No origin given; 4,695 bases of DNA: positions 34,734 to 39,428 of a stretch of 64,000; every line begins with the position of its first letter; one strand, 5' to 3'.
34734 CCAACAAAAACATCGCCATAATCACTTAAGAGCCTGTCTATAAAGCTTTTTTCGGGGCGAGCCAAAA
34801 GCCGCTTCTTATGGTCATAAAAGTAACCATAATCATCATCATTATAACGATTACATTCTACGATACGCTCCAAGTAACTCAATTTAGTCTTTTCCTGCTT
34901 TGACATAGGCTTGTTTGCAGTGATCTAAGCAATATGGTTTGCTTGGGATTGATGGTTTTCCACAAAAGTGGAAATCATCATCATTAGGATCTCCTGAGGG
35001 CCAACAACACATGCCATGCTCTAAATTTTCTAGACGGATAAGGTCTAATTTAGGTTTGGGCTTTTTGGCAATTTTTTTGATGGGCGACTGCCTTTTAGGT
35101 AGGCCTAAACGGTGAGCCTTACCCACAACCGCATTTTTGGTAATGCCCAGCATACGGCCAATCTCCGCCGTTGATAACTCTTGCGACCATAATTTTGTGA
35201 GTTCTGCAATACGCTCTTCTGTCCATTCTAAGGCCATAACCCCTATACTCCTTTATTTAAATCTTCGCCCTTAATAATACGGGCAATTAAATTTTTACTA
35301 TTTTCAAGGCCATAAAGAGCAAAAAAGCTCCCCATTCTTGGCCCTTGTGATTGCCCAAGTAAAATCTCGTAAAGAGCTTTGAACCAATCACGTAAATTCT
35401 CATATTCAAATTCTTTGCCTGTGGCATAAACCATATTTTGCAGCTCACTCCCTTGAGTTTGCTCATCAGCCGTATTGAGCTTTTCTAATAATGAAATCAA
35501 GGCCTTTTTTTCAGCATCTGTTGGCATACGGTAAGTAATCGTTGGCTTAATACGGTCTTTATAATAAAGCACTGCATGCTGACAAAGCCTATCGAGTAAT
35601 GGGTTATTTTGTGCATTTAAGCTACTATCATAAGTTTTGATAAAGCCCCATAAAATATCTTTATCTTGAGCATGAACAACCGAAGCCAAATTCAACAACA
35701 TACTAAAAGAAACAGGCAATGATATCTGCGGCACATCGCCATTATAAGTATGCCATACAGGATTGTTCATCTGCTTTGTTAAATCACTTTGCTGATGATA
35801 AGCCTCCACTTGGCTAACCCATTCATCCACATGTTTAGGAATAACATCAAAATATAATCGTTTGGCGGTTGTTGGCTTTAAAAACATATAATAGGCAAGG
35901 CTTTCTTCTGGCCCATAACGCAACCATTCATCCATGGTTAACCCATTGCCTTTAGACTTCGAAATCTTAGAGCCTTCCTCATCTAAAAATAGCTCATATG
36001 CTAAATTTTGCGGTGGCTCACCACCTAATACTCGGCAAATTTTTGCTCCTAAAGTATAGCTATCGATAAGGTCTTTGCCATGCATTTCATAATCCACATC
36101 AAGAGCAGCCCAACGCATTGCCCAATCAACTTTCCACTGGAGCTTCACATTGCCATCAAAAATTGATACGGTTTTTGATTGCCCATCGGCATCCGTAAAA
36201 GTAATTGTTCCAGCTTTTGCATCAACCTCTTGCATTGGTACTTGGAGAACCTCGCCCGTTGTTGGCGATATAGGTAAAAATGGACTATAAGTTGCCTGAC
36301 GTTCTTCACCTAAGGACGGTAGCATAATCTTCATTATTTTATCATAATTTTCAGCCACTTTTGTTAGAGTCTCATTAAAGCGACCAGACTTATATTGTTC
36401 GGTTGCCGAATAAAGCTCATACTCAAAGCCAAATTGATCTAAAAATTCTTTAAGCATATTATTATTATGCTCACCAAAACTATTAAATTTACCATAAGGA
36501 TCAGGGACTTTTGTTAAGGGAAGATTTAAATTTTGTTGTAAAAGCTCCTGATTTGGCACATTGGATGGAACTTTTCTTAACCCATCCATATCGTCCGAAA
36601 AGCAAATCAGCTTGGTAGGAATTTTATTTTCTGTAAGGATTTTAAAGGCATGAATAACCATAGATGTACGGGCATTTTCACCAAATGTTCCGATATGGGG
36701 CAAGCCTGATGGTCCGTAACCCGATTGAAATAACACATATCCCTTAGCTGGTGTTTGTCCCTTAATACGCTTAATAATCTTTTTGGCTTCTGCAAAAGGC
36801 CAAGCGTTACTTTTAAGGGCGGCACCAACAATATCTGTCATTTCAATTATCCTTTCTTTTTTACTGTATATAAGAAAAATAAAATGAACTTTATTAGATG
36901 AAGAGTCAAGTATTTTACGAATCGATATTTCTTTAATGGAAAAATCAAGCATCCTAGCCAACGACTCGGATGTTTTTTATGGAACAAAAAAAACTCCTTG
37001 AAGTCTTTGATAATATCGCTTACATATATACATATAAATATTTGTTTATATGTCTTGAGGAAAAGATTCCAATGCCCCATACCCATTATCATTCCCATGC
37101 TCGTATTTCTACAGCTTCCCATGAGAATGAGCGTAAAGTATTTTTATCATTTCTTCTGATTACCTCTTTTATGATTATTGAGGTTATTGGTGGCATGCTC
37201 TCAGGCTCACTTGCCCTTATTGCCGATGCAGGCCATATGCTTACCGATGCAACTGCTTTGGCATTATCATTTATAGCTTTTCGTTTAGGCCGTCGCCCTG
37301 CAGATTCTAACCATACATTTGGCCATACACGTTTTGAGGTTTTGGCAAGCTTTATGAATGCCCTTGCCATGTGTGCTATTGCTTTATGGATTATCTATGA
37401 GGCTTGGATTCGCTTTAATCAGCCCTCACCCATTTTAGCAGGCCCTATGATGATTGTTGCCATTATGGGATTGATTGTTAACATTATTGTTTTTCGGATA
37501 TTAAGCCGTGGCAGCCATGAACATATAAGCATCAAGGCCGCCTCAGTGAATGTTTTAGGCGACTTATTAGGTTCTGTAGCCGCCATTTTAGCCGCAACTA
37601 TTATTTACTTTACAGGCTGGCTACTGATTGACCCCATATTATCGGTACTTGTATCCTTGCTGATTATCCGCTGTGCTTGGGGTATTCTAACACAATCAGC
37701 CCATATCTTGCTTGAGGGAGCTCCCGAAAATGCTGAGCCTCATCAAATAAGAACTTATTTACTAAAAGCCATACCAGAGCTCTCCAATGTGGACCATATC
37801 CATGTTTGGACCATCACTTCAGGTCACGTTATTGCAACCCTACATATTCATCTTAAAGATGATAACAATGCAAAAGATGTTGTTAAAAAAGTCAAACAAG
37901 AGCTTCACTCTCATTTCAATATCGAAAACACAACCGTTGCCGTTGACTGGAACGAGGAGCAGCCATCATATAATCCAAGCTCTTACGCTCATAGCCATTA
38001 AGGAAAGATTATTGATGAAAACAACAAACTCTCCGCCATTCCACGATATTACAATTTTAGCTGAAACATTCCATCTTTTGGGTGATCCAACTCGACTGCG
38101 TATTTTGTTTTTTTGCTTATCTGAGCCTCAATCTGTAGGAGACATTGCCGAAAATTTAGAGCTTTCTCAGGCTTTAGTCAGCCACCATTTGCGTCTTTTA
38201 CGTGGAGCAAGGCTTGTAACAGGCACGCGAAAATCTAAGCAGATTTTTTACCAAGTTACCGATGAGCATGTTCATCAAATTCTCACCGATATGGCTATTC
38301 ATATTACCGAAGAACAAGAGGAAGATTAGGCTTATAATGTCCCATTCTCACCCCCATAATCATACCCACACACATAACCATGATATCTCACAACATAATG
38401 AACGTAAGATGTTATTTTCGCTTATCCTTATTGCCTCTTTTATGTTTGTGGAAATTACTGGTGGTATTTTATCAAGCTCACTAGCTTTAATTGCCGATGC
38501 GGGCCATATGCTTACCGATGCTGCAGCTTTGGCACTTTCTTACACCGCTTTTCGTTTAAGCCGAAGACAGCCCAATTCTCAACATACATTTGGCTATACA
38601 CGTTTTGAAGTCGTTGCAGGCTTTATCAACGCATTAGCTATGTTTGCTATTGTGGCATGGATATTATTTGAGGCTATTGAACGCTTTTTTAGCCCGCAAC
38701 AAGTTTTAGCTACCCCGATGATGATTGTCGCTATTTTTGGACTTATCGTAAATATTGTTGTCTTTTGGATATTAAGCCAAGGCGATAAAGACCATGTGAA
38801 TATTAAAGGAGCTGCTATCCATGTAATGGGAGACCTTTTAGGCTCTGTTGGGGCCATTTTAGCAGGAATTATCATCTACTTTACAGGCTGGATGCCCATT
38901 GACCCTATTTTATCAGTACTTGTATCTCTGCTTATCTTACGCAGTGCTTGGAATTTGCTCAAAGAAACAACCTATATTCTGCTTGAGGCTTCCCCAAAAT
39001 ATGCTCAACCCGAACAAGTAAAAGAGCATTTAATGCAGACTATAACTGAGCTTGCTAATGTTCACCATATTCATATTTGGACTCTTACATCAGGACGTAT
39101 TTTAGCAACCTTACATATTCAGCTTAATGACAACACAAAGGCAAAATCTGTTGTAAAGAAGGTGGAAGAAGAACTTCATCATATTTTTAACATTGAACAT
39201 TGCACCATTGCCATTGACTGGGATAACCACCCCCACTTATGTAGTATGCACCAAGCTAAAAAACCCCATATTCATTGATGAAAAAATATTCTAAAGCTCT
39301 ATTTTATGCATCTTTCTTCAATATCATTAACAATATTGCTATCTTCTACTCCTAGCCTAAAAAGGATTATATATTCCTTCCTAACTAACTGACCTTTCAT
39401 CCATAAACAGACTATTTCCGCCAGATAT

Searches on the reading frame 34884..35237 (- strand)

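Call 10: search_protein_families(library=pfam, proteins=[window:34884-35237:-])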
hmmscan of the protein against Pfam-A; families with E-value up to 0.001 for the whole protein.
window:34884-35237:- (117 aa): 1 family
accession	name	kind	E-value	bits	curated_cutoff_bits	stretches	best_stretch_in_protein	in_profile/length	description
PF07750.17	GcrA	-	3.4e-31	109.1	26.9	2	4-63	2-62/155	GcrA cell cycle regulator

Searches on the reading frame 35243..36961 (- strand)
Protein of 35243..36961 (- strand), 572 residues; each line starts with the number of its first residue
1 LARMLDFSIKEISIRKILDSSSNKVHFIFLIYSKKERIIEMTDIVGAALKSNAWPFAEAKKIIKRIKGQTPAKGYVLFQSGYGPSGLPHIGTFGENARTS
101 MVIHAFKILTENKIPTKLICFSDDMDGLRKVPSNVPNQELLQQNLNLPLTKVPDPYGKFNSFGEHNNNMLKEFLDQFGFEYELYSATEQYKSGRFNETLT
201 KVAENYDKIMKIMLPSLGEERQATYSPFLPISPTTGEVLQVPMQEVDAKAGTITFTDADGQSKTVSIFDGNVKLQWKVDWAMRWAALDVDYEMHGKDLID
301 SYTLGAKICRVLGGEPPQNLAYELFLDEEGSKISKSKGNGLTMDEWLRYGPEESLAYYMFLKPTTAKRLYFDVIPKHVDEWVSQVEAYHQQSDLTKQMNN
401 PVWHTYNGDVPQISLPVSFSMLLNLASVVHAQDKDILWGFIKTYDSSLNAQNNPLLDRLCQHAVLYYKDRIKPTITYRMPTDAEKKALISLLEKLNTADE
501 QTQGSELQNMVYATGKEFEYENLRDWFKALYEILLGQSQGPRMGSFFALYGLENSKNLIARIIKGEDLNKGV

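Call 31: search_protein_families(library=pfam, proteins=[window:35243-36961:-])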
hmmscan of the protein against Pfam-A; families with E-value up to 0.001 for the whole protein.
window:35243-36961:- (572 aa): 2 families
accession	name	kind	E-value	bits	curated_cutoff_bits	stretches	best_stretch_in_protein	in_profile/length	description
PF01921.24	tRNA-synt_1f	-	3.7e-133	444.3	27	1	53-407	2-358/360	tRNA synthetases class I (K)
PF09334.17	tRNA-synt_1g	-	2.7e-05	23.6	20.1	1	279-366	271-361/391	tRNA synthetases class I (M)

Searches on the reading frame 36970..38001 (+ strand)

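Call 31: search_protein_families(library=pfam, proteins=[window:36970-38001:+])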
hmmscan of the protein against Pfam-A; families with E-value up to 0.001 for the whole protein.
window:36970-38001:+ (343 aa): 2 families
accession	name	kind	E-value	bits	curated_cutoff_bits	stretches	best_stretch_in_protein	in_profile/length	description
PF01545.26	Cation_efflux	-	1.7e-41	142.6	26.6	1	57-248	1-198/198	Cation efflux family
PF16916.11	ZT_dimer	-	8.1e-09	35.8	26.7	1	254-326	3-76/78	Dimerisation domain of Zinc Transporter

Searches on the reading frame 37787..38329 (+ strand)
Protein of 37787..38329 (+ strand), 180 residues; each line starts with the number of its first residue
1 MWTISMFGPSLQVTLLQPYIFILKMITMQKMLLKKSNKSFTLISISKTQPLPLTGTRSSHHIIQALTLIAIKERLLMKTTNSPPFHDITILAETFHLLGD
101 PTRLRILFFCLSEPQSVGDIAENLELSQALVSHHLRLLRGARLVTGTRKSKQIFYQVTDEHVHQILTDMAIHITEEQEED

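Call 31: search_protein_families(library=pfam, proteins=[window:37787-38329:+])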
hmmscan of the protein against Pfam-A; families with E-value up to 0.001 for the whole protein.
window:37787-38329:+ (180 aa): 3 families
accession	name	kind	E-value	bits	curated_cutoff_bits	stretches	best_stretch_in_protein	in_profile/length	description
PF01022.26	HTH_5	-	5.7e-15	55.4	22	1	100-145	1-46/47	Bacterial regulatory protein, arsR family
PF12840.13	HTH_20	-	6.1e-09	36.2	27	1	98-145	1-49/51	Helix-turn-helix domain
PF12802.13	MarR_2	-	0.00012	22.6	27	1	101-145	5-51/61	MarR family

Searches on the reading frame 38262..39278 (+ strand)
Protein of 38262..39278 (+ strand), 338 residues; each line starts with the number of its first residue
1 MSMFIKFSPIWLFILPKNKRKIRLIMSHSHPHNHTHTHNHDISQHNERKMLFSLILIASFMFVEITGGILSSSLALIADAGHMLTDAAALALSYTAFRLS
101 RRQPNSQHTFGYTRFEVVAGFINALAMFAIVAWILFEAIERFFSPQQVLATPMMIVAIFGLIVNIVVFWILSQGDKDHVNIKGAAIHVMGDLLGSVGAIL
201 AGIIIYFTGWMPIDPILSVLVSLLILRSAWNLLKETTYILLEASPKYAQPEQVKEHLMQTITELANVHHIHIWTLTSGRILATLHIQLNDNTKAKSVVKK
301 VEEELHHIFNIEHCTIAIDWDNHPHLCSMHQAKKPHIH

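Call 31: search_protein_families(library=pfam, proteins=[window:38262-39278:+])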
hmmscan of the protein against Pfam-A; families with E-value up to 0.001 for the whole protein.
window:38262-39278:+ (338 aa): 2 families
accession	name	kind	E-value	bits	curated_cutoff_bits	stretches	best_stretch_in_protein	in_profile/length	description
PF01545.26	Cation_efflux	-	6e-46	157.2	26.6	1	51-241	2-198/198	Cation efflux family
PF16916.11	ZT_dimer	-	7.8e-10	39.1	26.7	1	251-319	7-76/78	Dimerisation domain of Zinc Transporter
